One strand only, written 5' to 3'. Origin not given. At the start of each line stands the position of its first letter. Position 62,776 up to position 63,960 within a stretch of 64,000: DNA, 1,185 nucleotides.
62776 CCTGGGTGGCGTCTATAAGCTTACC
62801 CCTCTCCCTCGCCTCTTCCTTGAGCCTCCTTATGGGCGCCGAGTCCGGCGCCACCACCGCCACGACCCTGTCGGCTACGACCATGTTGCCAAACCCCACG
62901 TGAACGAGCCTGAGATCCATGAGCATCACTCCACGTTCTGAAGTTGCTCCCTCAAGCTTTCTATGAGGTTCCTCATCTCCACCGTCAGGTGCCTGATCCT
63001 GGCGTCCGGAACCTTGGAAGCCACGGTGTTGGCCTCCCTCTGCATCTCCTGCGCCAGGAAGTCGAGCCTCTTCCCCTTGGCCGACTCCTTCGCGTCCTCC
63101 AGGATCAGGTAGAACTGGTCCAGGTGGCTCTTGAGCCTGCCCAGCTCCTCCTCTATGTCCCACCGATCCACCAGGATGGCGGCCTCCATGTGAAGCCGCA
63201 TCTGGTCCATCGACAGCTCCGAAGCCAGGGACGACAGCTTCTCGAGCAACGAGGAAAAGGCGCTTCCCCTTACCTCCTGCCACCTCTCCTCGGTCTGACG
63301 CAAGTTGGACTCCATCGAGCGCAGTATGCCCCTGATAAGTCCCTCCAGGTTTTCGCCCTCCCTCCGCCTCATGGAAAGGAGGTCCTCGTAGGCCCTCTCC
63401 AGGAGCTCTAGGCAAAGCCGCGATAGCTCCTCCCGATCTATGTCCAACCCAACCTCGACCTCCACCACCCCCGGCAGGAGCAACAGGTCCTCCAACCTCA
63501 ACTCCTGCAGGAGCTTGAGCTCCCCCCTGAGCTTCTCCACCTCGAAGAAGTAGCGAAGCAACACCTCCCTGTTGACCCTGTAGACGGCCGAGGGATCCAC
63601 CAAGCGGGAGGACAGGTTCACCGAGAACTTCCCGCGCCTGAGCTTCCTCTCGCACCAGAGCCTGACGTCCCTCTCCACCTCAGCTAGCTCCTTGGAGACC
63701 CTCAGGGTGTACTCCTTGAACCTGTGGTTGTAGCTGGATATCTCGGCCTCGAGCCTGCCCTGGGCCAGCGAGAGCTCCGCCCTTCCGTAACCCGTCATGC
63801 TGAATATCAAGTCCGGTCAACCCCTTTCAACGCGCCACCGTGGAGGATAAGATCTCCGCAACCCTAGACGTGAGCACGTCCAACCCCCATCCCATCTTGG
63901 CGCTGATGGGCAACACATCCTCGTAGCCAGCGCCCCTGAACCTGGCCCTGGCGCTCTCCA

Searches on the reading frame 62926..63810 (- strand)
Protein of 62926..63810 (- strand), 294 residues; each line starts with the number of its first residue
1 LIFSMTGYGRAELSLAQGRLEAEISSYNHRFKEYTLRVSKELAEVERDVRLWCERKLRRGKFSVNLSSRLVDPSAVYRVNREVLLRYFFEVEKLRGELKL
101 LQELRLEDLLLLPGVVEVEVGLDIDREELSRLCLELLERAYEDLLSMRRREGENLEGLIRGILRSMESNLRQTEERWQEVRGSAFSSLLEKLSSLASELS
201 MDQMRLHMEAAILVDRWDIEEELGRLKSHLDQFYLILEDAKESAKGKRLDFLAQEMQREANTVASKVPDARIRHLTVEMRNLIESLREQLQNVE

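Call 23: find_encoding_contigs(protein=window:62926-63810:-, flank=10000, max_places=3)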
Protein window:62926-63810:- (294 aa): 5 contigs read that carry it; 2 places shown.
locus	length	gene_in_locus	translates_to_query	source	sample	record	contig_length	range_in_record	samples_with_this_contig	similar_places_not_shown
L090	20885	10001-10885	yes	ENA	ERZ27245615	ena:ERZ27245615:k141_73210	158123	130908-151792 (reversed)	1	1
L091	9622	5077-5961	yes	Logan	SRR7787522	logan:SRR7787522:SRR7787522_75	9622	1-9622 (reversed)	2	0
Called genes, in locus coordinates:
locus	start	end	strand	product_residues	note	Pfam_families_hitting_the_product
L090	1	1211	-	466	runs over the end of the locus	PF00939:Na_sulph_symp, PF03600:CitMHS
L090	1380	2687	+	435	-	PF03313:SDH_alpha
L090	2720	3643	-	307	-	PF00890:FAD_binding_2 (weak), PF01266:DAO (faint), PF01946:Thi4 (faint), PF07992:Pyr_redox_2, PF12831:FAD_oxidored (weak), PF13450:NAD_binding_8 (weak), PF13738:Pyr_redox_3, PF00070:Pyr_redox, +1 more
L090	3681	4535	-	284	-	PF17827:PrmC_N, PF05175:MTS, PF01170:UPF0020 (weak), PF13649:Methyltransf_25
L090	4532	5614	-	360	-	PF03462:PCRF, PF00472:RF-1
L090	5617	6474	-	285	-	PF07136:DUF1385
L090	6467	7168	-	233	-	PF02511:Thy1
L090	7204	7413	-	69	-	PF01197:Ribosomal_L31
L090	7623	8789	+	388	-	PF13458:Peripla_BP_6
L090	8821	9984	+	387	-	PF13167:GTP-bdg_N, PF16360:GTP-bdg_M, PF01926:MMR_HSR1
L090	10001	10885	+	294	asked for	PF03755:YicC-like_N, PF08340:YicC-like_C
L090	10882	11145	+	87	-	PF04025:RemA-like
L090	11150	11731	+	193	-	PF00625:Guanylate_kin, PF13671:AAA_33 (faint)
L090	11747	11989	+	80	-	PF01192:RNA_pol_Rpb6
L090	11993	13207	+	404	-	PF02441:Flavoprotein, PF04127:DFP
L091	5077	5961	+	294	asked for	PF03755:YicC-like_N, PF08340:YicC-like_C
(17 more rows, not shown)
